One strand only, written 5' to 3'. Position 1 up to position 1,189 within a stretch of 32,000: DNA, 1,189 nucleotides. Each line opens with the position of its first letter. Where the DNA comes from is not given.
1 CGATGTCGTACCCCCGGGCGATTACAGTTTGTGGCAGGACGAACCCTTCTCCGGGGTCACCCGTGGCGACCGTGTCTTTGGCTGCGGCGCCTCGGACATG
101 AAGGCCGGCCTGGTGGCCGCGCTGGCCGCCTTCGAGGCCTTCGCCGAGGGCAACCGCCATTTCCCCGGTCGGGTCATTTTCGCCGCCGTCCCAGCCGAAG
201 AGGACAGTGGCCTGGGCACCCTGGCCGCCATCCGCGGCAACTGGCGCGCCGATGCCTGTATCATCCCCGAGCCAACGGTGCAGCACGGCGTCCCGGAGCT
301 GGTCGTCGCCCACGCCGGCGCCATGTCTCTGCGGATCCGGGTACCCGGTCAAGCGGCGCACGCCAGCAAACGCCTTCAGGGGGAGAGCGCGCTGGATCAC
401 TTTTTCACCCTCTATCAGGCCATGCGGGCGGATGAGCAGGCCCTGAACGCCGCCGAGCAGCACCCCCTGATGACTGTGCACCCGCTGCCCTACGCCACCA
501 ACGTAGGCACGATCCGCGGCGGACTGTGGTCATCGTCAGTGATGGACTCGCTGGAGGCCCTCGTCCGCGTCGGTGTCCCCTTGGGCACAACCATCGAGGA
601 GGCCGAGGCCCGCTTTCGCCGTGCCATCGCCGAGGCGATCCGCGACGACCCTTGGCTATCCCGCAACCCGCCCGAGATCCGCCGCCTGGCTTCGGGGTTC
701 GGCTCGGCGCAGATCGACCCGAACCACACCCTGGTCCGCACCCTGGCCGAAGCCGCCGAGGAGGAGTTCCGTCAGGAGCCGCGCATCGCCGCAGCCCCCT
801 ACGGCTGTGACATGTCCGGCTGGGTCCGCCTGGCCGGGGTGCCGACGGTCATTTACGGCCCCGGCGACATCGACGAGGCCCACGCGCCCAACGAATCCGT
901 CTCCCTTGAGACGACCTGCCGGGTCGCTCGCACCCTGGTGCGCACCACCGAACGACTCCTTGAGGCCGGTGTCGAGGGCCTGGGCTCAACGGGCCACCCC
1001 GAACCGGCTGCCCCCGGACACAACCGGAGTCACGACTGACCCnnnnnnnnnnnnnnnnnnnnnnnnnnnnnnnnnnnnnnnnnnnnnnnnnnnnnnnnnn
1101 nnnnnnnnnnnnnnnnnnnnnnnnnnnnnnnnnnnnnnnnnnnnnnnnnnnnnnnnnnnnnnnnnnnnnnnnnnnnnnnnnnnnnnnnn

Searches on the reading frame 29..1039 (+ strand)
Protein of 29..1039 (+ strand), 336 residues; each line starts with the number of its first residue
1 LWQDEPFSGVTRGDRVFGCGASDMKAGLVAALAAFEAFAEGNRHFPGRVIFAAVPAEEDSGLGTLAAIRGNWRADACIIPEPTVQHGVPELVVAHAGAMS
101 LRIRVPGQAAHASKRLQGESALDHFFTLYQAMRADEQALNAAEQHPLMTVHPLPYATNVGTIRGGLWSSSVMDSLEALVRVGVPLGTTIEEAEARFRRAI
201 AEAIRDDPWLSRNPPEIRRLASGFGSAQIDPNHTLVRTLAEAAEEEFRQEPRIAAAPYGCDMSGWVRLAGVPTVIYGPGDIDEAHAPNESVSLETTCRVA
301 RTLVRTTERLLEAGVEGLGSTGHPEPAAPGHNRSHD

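Call 14: search_protein_families(library=ncbifam, proteins=[window:29-1039:+], max_evalue=0.01)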
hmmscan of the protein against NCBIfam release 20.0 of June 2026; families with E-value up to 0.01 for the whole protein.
window:29-1039:+ (336 aa): 46 families (the best 25 are shown)
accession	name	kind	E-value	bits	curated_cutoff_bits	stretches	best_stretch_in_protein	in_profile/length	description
NF005373.0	PRK06915.1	equivalog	1.3e-63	215.4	428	1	2-304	113-411/422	peptidase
NF005306.0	PRK06837.1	subfamily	4.7e-57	193.7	376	1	1-303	116-414/427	ArgE/DapE family deacylase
TIGR01910.1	DapE-ArgE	subfamily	3.1e-55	187.9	217.6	1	2-295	84-366/373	ArgE/DapE family deacylase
NF006400.0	PRK08651.1-3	equivalog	4.1e-34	118.1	374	1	2-311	101-407/410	succinyl-diaminopimelate desuccinylase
TIGR01892.1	AcOrn-deacetyl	equivalog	1.5e-30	106.5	297.7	1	2-299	78-357/365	acetylornithine deacetylase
NF006370.0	PRK08596.1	equivalog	6.6e-30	104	412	1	2-304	101-413/425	acetylornithine deacetylase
NF005710.0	PRK07522.1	subfamily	1e-29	103.9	412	1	2-309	88-387/391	acetylornithine deacetylase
NF006365.0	PRK08588.1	subfamily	6.1e-29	101.5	289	1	2-302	84-372/383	succinyl-diaminopimelate desuccinylase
NF009558.0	PRK13013.1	equivalog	1.3e-28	99.9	428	1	2-312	104-425/429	acetylornithine deacetylase/succinyl-diaminopimelate desuccinylase family protein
NF006399.0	PRK08651.1-2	equivalog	1.9e-28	99.6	381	2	2-132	86-213/405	succinyl-diaminopimelate desuccinylase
NF003474.0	PRK05111.1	equivalog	1.7e-25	89.7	460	1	2-300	91-370/383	acetylornithine deacetylase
NF009555.0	PRK13004.1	equivalog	2.8e-23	82.5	321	2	2-137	89-222/399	YgeY family selenium metabolism-linked hydrolase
NF006402.0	PRK08651.1-5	equivalog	8.4e-21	74.3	369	1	11-311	87-368/369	succinyl-diaminopimelate desuccinylase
NF006439.0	PRK08737.1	equivalog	2.3e-19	69.7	345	2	2-182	81-245/364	acetylornithine deacetylase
TIGR01900.1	dapE-gram_pos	equivalog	6.3e-18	64.8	304.2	1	8-303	76-346/351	succinyl-diaminopimelate desuccinylase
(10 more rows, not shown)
